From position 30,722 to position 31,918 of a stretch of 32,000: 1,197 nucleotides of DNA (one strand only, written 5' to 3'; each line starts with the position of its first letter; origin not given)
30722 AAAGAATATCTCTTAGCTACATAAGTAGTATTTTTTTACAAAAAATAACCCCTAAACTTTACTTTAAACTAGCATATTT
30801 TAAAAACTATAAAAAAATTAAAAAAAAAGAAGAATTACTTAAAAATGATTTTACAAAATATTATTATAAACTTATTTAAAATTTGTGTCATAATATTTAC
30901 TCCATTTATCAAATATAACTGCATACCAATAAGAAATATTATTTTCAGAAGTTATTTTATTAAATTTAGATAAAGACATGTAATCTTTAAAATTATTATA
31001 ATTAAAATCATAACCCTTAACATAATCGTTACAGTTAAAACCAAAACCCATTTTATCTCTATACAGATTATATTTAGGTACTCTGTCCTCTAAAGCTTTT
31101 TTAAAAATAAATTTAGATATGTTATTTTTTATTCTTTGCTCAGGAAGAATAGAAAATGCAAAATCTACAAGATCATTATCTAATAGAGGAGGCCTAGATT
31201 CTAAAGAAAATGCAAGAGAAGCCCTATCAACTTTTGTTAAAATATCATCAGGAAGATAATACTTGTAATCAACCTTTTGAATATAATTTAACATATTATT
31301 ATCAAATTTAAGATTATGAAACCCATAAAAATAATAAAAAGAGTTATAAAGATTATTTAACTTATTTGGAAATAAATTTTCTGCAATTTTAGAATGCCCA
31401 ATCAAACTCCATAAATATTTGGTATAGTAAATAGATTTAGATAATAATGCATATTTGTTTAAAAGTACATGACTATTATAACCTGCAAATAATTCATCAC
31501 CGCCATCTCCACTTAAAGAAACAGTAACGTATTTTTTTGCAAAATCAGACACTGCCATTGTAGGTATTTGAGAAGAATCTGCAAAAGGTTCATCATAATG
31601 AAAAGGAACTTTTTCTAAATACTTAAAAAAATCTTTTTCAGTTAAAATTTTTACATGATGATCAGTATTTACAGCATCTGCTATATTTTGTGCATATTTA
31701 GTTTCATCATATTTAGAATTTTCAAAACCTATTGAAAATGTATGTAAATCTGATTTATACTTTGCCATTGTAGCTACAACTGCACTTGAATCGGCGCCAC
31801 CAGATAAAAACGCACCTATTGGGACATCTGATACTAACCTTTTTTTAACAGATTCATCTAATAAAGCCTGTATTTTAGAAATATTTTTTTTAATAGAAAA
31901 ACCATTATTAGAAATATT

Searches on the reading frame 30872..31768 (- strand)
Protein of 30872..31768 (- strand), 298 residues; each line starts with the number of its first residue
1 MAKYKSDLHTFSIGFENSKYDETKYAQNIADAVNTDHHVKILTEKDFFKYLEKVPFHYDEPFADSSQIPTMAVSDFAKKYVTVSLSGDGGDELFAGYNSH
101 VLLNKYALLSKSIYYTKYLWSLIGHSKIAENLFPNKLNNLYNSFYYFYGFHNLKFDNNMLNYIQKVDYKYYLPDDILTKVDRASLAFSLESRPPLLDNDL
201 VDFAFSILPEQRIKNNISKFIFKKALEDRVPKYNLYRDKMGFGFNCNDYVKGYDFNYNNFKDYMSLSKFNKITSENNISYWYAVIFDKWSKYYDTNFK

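Call 8: search_protein_families(library=pfam, proteins=[window:30872-31768:-], max_evalue=0.01)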
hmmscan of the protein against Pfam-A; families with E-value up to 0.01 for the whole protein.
window:30872-31768:- (298 aa): 1 family
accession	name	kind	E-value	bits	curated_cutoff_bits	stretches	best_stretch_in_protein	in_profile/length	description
PF00733.27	Asn_synthase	-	8.9e-60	203.6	21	1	2-244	38-290/354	Asparagine synthase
